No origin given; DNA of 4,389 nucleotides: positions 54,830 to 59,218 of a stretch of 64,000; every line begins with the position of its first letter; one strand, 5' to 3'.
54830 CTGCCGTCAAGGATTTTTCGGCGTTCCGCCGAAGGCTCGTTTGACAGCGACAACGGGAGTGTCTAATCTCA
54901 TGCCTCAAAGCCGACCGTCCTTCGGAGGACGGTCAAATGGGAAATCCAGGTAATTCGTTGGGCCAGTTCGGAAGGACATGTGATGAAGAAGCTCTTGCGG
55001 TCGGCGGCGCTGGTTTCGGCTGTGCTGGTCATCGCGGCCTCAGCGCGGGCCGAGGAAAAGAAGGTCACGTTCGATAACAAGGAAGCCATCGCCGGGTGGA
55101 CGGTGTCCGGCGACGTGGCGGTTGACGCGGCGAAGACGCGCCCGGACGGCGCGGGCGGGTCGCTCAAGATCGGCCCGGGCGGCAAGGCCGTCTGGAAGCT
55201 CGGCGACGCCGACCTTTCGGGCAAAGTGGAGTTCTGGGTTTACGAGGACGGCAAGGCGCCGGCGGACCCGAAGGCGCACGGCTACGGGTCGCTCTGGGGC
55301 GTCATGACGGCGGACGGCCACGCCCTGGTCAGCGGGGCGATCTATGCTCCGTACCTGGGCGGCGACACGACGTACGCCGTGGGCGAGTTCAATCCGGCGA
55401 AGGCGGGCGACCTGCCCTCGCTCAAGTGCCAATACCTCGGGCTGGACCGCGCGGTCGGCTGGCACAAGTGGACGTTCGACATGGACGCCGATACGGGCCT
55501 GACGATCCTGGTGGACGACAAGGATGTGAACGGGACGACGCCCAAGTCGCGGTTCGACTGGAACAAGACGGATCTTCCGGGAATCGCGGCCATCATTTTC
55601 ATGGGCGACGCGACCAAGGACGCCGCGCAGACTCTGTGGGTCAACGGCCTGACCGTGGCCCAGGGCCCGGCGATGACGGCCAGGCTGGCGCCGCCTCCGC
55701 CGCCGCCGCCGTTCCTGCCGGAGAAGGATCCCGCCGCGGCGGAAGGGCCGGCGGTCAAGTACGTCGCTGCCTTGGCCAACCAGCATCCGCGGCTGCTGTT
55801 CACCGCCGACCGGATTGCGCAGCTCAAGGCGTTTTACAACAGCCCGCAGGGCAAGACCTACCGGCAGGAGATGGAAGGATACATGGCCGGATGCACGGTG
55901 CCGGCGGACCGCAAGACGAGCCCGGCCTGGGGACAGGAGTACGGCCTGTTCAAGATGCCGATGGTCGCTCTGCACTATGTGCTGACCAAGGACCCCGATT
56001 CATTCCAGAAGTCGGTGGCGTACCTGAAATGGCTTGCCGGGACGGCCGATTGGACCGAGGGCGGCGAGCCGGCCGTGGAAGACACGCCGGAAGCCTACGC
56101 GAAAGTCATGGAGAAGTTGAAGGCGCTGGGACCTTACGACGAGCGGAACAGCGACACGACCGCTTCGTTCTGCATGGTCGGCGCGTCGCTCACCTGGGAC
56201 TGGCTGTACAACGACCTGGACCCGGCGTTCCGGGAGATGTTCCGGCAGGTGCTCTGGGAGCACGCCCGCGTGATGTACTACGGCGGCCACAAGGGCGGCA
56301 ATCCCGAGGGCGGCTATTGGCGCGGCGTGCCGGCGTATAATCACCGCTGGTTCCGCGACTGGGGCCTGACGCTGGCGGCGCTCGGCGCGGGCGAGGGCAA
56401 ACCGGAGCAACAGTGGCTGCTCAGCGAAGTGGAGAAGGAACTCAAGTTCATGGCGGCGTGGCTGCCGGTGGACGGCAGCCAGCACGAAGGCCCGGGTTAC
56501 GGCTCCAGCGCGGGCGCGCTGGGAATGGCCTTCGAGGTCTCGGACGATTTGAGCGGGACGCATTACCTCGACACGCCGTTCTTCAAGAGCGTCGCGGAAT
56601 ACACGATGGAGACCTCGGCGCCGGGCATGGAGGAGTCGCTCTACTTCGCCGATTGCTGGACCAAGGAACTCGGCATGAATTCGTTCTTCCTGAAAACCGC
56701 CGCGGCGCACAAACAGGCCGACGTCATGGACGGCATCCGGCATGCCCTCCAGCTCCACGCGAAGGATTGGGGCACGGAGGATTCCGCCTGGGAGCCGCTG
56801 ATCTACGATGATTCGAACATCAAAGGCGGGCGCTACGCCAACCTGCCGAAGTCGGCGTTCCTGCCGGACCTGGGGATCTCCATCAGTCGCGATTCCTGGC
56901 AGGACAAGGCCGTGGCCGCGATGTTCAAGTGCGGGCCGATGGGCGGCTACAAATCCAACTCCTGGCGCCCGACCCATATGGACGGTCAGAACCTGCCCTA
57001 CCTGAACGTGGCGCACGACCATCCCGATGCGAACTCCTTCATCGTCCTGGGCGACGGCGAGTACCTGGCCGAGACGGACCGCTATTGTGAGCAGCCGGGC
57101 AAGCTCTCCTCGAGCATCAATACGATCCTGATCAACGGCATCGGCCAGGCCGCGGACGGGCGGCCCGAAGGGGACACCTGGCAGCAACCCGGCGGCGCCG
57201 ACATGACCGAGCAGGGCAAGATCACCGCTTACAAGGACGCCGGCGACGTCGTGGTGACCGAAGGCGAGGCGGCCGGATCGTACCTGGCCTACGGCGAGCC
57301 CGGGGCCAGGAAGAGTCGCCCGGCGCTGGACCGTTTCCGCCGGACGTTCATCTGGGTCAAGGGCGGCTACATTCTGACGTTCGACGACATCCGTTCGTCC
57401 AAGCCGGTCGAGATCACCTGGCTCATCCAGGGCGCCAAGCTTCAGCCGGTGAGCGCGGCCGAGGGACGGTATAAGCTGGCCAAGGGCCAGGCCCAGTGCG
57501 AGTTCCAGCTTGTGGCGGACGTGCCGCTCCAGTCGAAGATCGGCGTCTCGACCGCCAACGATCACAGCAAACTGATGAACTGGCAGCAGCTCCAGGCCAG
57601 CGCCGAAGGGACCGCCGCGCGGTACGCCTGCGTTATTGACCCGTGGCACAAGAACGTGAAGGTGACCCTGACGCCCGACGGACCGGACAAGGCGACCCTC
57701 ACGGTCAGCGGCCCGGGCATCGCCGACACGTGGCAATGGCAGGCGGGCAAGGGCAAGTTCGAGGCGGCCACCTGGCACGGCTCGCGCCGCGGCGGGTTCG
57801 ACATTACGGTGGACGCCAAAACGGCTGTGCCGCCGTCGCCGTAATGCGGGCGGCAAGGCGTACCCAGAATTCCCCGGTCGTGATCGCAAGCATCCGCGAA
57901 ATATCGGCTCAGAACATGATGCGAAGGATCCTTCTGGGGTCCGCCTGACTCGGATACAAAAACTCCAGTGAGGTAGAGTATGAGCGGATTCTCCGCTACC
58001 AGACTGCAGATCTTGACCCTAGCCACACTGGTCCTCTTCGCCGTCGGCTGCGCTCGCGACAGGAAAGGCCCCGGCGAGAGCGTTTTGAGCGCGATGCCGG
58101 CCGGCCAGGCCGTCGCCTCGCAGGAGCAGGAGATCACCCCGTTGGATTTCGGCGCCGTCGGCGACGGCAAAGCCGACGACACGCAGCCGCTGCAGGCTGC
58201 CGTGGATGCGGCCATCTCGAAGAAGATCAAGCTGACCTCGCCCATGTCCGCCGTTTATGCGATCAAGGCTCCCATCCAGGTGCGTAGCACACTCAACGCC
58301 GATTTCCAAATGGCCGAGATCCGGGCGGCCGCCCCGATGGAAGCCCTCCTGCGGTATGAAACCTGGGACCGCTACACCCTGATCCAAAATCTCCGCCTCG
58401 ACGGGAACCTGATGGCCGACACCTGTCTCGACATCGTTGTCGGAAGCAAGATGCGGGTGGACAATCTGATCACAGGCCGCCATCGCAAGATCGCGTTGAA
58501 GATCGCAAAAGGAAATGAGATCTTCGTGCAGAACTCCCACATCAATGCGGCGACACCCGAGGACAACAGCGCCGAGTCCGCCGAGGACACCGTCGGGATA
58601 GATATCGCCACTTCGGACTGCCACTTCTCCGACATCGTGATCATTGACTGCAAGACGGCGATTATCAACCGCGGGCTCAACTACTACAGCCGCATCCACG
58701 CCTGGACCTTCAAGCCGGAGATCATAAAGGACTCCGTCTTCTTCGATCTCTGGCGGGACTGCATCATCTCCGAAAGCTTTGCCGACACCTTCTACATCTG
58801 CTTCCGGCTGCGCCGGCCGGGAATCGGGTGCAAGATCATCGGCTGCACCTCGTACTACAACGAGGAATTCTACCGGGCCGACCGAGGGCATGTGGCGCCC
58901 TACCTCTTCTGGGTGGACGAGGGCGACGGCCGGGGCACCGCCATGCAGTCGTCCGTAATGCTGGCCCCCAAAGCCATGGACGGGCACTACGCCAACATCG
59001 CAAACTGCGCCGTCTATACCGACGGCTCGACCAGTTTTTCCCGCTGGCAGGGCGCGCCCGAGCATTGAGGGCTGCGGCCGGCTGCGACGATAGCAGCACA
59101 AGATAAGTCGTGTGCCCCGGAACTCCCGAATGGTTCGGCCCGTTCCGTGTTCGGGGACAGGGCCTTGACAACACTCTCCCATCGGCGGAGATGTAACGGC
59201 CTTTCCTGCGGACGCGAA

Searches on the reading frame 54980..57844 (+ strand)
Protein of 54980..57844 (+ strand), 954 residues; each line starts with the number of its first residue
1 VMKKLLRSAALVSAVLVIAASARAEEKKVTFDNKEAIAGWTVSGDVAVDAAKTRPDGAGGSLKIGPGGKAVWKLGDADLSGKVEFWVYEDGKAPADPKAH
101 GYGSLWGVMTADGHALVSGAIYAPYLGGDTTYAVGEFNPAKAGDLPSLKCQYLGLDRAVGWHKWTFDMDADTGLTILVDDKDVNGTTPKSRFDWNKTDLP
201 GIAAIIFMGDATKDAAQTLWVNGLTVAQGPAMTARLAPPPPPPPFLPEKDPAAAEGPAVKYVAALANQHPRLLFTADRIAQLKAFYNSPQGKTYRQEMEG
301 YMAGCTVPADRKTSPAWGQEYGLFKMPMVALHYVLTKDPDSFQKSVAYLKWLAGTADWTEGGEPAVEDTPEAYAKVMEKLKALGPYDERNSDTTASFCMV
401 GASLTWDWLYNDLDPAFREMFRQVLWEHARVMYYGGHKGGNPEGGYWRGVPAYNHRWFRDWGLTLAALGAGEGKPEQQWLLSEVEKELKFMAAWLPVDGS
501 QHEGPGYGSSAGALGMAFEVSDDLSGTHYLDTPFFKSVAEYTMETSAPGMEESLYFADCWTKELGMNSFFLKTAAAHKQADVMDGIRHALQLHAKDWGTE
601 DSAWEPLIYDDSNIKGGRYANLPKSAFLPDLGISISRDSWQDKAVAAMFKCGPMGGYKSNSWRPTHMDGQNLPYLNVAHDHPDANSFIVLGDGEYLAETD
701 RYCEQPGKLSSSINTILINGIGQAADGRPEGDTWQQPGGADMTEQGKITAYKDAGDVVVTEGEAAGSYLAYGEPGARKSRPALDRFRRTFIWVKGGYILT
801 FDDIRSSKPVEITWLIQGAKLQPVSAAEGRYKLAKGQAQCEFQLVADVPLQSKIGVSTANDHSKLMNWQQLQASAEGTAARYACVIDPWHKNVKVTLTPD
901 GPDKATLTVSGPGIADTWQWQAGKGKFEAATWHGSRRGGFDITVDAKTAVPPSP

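Call 11: search_protein_families(library=pfam, proteins=[window:54980-57844:+], max_evalue=0.01)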
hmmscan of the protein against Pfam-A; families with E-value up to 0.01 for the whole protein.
window:54980-57844:+ (954 aa): 0 families

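Call 15: find_related_loci(query=window:54980-57844:+, collection=genome_contigs, flank=10000)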
Query window:54980-57844:+ (954 aa) in genome_contigs; peptide patterns used: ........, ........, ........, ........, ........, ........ (x = any residue, [..] = any of these).
21 stretches matched a pattern; 11 encode a relative of the query (tblastn E <= 1e-3); 11 distinct loci.
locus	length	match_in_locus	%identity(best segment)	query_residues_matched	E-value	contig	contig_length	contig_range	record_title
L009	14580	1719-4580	93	1-954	0e+0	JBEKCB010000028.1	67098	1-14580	MAG: Candidatus Brocadiia bacterium isolate SPRUCE 14 SPRUCE_14_28, whole genome shotgun sequence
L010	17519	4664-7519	75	2-954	0e+0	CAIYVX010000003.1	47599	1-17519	MAG: uncultured Planctomycetia bacterium isolate AlinenLipids_bin-6114 genome assembly, contig: bin-6114:003/116, whole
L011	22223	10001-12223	83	215-954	0e+0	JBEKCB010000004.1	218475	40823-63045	MAG: Candidatus Brocadiia bacterium isolate SPRUCE 14 SPRUCE_14_4, whole genome shotgun sequence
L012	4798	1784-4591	58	3-951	0e+0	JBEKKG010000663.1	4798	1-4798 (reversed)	MAG: Planctomycetota bacterium isolate SPRUCE 341 SPRUCE_341_663, whole genome shotgun sequence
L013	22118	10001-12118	67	250-954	0e+0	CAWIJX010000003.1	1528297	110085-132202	MAG: uncultured Phycisphaerales bacterium isolate MFD03726.bin.2.35 genome assembly, contig: contig_12868, whole genome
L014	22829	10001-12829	65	2-945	0e+0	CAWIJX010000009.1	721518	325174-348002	MAG: uncultured Phycisphaerales bacterium isolate MFD03726.bin.2.35 genome assembly, contig: contig_53846, whole genome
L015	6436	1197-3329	62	245-954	0e+0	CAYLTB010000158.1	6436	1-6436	MAG TPA_asm: uncultured Verrucomicrobiota bacterium isolate binchicken_co265_111 genome assembly, contig: NODE_16259_len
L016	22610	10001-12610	43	21-927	0e+0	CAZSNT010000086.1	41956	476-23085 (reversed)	MAG TPA_asm: uncultured Victivallales bacterium isolate SRP167671_co1_107 genome assembly, contig: NODE_1017_length_4195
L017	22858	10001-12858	69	2-954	6e-158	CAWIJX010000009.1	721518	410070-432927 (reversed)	MAG: uncultured Phycisphaerales bacterium isolate MFD03726.bin.2.35 genome assembly, contig: contig_53846, whole genome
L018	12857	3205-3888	51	5-231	2e-62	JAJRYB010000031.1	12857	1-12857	MAG: Planctomycetota bacterium isolate Dive96_bin3.224 k141_1480510, whole genome shotgun sequence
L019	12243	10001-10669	50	9-231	3e-57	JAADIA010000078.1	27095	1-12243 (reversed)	MAG: Nitrospirota bacterium isolate M_MetaBat.229 contig-127_5537, whole genome shotgun sequence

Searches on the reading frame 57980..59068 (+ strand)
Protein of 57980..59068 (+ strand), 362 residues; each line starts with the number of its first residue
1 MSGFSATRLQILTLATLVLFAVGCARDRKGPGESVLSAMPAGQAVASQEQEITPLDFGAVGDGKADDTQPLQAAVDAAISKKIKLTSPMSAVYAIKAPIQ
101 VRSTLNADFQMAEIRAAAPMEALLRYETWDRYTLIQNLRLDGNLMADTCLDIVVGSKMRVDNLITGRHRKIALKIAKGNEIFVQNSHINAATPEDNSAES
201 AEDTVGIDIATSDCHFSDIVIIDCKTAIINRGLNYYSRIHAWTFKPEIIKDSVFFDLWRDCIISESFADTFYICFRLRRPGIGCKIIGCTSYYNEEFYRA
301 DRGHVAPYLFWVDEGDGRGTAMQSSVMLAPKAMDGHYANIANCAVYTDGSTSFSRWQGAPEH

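Call 11: search_protein_families(library=pfam, proteins=[window:57980-59068:+], max_evalue=0.01)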
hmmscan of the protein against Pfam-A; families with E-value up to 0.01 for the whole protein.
window:57980-59068:+ (362 aa): 1 family
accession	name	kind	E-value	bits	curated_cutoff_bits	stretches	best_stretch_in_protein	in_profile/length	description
PF12708.12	Pect-lyase_RHGA_epim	-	1.1e-05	25.7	27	0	56-77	6-27/213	Rhamnogalacturonase A/epimerase, pectate lyase-like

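Call 44: find_homologous_proteins(query=window:57980-59068:+)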
Query window:57980-59068:+ (362 aa): 26 proteins with E <= 0.001 among 2429 candidates.
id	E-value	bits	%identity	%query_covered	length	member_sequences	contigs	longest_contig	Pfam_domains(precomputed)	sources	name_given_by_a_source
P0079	1.3e-243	825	100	100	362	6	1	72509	PF12708.13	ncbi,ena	-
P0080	5.1e-183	626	99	79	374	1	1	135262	PF12708.13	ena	-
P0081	5.9e-162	557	76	86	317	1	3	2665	PF12708.13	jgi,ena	-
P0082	6.9e-159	547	74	87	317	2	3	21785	PF12708.13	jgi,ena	-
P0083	5.6e-156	537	73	86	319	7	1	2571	PF12708.13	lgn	-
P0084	2.1e-154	532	72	87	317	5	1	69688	PF12708.13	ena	-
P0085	7.8e-152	524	71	88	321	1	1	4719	PF12708.13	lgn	-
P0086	1.3e-149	516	70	86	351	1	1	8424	-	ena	-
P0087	9.9e-149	513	63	99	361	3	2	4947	PF12708.13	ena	-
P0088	4.8e-148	511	65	96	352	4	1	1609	PF12708.13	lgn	-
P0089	2.4e-144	499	70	86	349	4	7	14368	PF12708.13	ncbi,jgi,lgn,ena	-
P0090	9.4e-144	497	100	64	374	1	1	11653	PF12708.13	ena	-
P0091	2.9e-143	495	61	98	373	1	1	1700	PF12708.13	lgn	-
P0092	5.0e-142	491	60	98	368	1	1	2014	PF12708.13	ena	-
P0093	1.5e-140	487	66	86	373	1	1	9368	PF12708.13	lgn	-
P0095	6.7e-140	484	66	86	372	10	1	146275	PF12708.13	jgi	-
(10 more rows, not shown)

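Call 45: find_encoding_contigs(protein=P0084, flank=7000, max_places=2)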
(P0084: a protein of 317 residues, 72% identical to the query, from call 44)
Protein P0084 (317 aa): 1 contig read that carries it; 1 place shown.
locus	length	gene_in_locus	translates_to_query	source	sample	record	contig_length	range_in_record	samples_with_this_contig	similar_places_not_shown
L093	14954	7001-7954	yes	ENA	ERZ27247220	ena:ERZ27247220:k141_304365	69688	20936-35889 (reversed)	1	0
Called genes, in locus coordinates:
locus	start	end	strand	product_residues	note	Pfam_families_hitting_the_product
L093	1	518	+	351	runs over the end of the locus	PF12715:Abhydrolase_7 (weak)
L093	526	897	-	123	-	-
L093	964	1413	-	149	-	PF08238:Sel1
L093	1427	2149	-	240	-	PF12833:HTH_18, PF00165:HTH_AraC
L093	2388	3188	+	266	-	PF01261:AP_endonuc_2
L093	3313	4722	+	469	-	PF00884:Sulfatase, PF01663:Phosphodiest (faint), PF16347:SGSH_C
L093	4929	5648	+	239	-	PF13469:Sulfotransfer_3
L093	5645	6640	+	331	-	PF01408:GFO_IDH_MocA, PF22725:GFO_IDH_MocA_C3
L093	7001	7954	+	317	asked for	PF12708:Pect-lyase_RHGA_epim (faint)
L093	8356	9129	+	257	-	-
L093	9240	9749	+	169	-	-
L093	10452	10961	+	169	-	PF02629:CoA_binding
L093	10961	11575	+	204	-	-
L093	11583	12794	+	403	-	PF00583:Acetyltransf_1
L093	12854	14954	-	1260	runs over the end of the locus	PF06452:CBM9_1 (faint), PF13860:FlgD_ig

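Call 46: find_encoding_contigs(protein=P0082, flank=7000, max_places=2)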
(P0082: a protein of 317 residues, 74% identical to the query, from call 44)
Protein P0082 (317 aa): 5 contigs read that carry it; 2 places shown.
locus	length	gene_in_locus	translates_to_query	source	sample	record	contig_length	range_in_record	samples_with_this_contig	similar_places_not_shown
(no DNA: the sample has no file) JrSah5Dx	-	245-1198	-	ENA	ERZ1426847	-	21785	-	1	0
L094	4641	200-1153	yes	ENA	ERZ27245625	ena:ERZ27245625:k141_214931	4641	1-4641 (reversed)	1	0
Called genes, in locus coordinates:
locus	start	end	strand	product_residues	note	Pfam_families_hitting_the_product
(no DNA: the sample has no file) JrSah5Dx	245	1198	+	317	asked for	PF12708:Pect-lyase_RHGA_epim (faint)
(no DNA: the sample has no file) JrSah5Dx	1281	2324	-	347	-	PF04338:DUF481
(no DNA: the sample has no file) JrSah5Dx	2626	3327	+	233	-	-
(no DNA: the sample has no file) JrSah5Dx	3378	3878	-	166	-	PF00383:dCMP_cyt_deam_1, PF14437:MafB19-deam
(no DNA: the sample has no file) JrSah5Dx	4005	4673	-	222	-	PF06452:CBM9_1 (faint), PF16011:CBM9_2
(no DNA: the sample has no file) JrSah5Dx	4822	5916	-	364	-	PF04015:DUF362, PF00037:Fer4 (weak), PF12837:Fer4_6 (faint), PF13237:Fer4_10 (weak), PF12838:Fer4_7, PF13187:Fer4_9, PF13484:Fer4_16 (faint), PF14697:Fer4_21 (weak)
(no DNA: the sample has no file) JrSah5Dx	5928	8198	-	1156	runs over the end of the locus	-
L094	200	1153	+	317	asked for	PF12708:Pect-lyase_RHGA_epim (faint)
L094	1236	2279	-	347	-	PF04338:DUF481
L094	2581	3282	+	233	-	-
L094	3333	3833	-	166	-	PF00383:dCMP_cyt_deam_1, PF14437:MafB19-deam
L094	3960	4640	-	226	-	?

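Call 47: find_encoding_contigs(protein=P0095, flank=7000, max_places=2)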
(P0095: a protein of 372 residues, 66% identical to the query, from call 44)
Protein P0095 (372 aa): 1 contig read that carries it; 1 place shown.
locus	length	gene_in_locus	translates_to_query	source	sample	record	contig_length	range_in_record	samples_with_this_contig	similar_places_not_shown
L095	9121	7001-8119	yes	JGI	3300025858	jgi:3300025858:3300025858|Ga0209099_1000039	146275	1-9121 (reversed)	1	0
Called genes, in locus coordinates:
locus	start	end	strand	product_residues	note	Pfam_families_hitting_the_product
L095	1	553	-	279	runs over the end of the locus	PF00142:Fer4_NifH, PF01656:CbiA, PF02374:ArsA_ATPase (weak), PF06564:CBP_BcsQ, PF09140:MipZ (weak), PF10609:ParA, PF13614:AAA_31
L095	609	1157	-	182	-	PF00694:Aconitase_C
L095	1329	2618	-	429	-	PF00330:Aconitase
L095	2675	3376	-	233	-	-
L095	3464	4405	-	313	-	PF01370:Epimerase, PF16363:GDP_Man_Dehyd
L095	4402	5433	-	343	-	PF01370:Epimerase, PF04321:RmlD_sub_bind (weak), PF16363:GDP_Man_Dehyd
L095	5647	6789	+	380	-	PF13377:Peripla_BP_3, PF00165:HTH_AraC (faint), PF12833:HTH_18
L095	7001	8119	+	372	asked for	PF12708:Pect-lyase_RHGA_epim (faint)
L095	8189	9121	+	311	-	?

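Call 74: search_protein_families(library=ncbifam, proteins=[window:57980-59068:+], max_evalue=0.001)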
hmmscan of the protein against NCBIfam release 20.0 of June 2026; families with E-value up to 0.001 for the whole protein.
window:57980-59068:+ (362 aa): 0 families
